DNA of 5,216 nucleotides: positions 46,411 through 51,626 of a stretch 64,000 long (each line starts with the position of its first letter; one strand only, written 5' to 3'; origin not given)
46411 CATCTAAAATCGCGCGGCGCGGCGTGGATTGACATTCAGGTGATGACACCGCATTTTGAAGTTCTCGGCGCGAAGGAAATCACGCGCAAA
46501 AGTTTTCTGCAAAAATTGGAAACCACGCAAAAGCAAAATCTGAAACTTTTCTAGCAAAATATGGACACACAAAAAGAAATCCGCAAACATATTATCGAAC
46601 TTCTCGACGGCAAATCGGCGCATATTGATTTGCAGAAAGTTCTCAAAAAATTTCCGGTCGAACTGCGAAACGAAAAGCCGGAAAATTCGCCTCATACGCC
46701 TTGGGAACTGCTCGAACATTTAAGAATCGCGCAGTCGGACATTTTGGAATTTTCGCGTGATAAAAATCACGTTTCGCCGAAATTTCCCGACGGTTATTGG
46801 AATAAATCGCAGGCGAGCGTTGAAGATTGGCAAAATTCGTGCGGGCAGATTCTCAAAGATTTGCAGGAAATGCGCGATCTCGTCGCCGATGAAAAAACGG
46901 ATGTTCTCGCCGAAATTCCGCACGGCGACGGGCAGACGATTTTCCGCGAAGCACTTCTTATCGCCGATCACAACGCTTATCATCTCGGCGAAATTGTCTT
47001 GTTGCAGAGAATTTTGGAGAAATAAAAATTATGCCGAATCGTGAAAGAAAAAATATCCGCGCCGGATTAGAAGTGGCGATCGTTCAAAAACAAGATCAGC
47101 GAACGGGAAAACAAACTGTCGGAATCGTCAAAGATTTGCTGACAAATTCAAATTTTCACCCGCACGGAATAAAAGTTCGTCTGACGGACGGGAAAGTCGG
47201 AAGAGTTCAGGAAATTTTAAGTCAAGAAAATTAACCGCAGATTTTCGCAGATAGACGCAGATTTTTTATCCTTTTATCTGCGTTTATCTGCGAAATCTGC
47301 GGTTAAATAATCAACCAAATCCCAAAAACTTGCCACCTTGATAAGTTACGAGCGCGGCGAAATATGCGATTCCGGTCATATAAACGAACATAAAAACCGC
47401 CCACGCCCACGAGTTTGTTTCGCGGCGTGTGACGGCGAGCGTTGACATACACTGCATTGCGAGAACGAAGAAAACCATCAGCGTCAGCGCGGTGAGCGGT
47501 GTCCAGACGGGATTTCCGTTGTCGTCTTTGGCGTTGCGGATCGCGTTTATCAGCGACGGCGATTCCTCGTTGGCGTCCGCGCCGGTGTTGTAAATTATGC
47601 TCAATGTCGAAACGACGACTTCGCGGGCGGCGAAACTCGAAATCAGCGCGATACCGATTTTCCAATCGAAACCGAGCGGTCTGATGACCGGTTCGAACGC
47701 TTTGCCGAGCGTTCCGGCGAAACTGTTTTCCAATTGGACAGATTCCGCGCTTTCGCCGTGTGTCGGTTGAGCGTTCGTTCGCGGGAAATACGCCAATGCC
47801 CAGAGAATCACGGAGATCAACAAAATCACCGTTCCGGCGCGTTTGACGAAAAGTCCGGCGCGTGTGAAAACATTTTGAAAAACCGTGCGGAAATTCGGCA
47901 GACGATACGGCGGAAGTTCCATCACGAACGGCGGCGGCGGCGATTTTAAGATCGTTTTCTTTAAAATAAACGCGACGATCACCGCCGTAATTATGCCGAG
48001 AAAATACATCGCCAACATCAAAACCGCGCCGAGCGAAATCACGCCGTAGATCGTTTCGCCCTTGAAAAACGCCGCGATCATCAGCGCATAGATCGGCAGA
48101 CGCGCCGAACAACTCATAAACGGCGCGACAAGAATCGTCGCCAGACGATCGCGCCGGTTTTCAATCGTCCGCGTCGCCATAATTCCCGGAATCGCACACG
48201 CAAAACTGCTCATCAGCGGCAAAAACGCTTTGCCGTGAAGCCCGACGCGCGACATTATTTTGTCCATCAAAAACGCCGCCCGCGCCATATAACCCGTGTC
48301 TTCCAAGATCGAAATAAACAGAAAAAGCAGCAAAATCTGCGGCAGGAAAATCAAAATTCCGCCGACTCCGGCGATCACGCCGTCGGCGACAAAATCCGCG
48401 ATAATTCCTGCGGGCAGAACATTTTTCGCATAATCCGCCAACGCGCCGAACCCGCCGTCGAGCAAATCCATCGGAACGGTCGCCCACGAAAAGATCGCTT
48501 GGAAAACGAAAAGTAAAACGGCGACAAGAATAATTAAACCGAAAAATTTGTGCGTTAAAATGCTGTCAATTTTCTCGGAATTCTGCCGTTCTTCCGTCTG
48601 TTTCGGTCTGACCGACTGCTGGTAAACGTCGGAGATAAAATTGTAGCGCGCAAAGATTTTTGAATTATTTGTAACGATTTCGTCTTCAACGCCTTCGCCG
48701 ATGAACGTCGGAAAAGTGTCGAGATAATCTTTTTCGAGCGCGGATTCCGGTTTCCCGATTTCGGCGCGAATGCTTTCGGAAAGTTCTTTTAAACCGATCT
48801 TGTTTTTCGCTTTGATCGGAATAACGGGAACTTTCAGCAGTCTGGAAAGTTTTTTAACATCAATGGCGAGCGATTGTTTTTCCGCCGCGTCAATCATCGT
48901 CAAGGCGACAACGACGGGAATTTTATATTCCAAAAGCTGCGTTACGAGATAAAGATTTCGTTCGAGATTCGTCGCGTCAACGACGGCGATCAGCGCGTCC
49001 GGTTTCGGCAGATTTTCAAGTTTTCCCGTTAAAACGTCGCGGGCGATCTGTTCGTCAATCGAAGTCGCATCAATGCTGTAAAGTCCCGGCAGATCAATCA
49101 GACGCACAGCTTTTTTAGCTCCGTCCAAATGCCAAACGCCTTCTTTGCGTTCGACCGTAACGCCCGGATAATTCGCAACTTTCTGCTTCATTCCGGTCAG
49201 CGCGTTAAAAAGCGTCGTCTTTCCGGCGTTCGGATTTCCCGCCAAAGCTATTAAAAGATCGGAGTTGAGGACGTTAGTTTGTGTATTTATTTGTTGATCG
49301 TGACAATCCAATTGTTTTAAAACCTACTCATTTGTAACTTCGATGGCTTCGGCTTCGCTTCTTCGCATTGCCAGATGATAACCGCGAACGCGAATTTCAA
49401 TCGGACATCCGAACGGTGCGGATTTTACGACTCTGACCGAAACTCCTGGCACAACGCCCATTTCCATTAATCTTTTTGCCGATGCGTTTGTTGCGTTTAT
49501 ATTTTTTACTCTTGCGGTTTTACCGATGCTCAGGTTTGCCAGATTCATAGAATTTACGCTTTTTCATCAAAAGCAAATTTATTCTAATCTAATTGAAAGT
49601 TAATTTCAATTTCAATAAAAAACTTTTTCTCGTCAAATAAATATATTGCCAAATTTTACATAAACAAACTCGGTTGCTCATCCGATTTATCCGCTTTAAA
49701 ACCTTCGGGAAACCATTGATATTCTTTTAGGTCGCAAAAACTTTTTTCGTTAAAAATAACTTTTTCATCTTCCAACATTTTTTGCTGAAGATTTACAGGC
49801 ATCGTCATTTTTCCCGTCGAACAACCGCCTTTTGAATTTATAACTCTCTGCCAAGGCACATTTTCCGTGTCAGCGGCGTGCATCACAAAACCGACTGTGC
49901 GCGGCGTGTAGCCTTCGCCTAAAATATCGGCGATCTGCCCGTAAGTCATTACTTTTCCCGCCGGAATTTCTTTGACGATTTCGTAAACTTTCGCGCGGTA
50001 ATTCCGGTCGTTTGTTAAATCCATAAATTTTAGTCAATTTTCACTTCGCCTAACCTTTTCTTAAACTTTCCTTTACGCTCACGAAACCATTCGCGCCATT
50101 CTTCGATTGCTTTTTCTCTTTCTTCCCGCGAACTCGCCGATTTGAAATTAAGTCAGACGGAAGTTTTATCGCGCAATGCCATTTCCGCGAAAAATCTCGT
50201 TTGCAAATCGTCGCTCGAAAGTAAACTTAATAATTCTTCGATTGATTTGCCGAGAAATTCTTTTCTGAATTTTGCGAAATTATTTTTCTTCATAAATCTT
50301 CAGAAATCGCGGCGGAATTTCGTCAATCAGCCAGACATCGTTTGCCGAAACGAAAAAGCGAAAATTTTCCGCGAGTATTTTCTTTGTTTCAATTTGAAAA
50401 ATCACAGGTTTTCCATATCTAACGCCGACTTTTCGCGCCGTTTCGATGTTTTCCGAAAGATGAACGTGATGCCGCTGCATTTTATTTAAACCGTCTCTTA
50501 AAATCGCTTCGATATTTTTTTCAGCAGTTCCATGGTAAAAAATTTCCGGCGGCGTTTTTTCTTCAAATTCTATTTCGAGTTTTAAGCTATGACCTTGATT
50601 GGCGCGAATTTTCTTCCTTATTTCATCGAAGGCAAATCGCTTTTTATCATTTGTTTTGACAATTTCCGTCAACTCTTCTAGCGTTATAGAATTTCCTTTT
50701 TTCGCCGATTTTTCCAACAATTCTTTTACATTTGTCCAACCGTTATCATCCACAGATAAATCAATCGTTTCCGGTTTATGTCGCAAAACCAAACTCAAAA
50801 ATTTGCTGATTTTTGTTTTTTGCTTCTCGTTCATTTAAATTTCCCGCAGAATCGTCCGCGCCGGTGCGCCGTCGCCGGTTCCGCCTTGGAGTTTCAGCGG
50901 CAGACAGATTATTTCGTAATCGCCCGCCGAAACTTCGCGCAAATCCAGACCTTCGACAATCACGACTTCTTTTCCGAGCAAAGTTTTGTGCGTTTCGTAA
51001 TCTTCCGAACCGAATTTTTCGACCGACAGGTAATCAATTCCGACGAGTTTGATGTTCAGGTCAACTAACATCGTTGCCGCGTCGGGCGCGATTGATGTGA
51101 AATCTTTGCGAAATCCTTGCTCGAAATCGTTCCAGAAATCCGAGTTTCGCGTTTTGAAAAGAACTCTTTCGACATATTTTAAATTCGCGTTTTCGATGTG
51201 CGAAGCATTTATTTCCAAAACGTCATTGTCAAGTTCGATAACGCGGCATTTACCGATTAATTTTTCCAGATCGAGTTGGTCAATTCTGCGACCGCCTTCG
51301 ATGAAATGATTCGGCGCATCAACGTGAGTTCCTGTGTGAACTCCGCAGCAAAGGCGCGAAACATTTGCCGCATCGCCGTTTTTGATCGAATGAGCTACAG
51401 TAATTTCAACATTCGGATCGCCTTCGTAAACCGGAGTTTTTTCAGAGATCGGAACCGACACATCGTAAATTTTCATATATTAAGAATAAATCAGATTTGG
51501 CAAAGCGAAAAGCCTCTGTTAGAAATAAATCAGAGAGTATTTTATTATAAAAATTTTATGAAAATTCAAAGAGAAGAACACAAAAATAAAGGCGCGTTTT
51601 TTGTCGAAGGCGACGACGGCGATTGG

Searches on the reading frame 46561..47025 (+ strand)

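Call 41: search_protein_families(library=pfam, proteins=[window:46561-47025:+])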
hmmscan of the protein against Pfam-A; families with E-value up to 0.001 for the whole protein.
window:46561-47025:+ (154 aa): 1 family
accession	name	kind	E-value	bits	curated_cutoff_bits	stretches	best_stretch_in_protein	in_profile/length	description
PF12867.12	DinB_2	-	1.8e-10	41.8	24.8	1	23-145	8-128/128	DinB superfamily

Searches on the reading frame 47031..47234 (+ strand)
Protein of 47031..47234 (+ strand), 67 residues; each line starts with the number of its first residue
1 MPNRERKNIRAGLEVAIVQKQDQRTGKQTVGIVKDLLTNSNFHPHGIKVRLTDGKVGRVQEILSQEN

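Call 41: search_protein_families(library=pfam, proteins=[window:47031-47234:+])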
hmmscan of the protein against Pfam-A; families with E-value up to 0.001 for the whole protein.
window:47031-47234:+ (67 aa): 1 family
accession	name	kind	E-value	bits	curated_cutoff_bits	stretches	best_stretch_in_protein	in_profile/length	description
PF09962.14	DUF2196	-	4.2e-32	110.3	25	1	4-62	3-61/61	Uncharacterized conserved protein (DUF2196)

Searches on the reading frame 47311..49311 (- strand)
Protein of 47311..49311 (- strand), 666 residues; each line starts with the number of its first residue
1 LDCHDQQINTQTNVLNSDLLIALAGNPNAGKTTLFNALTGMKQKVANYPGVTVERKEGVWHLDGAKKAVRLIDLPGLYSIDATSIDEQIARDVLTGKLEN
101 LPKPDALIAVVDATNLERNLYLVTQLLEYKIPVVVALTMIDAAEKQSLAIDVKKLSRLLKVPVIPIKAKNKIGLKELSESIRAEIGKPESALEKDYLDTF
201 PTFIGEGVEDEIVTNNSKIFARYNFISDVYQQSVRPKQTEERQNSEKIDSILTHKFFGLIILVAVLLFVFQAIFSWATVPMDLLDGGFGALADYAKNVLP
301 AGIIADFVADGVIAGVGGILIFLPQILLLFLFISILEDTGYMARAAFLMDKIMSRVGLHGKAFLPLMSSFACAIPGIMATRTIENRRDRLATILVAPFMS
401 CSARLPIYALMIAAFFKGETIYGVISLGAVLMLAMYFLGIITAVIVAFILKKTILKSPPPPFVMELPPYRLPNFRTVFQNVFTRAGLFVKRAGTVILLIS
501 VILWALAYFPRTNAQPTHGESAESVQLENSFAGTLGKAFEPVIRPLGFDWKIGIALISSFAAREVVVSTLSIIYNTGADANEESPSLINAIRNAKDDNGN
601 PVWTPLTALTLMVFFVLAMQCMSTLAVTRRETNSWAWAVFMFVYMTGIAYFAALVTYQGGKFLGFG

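Call 41: search_protein_families(library=pfam, proteins=[window:47311-49311:-])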
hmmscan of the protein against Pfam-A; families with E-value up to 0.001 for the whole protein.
window:47311-49311:- (666 aa): 7 families
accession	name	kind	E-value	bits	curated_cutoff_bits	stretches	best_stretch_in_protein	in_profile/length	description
PF02421.24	FeoB_N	-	8.1e-59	198.1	27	1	21-181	3-156/156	Ferrous iron transport protein B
PF07670.19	Gate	-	1.3e-41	141.7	29.6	2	320-414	2-103/104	Nucleoside recognition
PF01926.29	MMR_HSR1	-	9.6e-21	74.5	21.9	1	21-138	2-112/113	50S ribosome-binding GTPase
PF07664.17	FeoB_C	-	2.1e-20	72.6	26.6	1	432-484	1-54/54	Ferrous iron transport protein B C terminus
PF00009.33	GTP_EFTU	-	1.5e-05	25.1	26.5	0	21-182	6-183/188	Elongation factor Tu GTP binding domain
PF03193.22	RsgA_GTPase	-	2e-05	24.9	30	0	115-184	41-107/174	RsgA GTPase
PF09439.16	SRPRB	-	0.00018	21.4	25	1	21-127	6-96/178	Signal recognition particle receptor beta subunit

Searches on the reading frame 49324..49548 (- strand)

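Call 41: search_protein_families(library=pfam, proteins=[window:49324-49548:-])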
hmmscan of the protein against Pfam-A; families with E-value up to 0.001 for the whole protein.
window:49324-49548:- (74 aa): 1 family
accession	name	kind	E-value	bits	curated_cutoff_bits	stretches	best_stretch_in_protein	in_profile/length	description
PF04023.20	FeoA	-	1.3e-24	86.5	23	1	1-72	1-73/74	FeoA domain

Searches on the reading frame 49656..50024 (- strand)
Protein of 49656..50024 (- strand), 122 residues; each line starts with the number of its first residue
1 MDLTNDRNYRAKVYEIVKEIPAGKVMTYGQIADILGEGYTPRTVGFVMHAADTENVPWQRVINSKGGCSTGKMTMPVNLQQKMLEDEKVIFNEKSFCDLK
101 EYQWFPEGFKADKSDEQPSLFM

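Call 41: search_protein_families(library=pfam, proteins=[window:49656-50024:-])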
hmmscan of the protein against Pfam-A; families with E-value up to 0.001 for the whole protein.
window:49656-50024:- (122 aa): 1 family
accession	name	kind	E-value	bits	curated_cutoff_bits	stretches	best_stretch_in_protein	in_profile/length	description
PF01035.26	DNA_binding_1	-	8.2e-20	70.9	27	1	9-89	2-81/81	6-O-methylguanine DNA methyltransferase, DNA binding domain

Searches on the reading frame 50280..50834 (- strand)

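Call 41: search_protein_families(library=pfam, proteins=[window:50280-50834:-])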
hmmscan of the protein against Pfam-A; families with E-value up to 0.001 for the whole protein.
window:50280-50834:- (184 aa): 1 family
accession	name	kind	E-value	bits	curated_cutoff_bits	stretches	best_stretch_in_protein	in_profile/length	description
PF01885.22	PTS_2-RNA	-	9e-53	179.4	26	1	5-171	2-176/177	RNA 2'-phosphotransferase, Tpt1 / KptA family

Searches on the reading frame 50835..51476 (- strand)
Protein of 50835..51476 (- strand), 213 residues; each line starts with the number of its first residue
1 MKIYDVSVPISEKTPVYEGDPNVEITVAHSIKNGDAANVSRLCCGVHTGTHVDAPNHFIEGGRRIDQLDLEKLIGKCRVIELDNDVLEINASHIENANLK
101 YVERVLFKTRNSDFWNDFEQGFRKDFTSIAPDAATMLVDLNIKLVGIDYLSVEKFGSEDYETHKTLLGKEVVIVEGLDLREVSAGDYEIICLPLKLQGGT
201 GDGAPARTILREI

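Call 41: search_protein_families(library=pfam, proteins=[window:50835-51476:-])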
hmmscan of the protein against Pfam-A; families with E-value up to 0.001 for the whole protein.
window:50835-51476:- (213 aa): 1 family
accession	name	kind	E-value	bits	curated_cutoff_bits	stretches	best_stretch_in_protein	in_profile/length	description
PF04199.19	Cyclase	-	1.8e-24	87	23.1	1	4-153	1-141/142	Putative cyclase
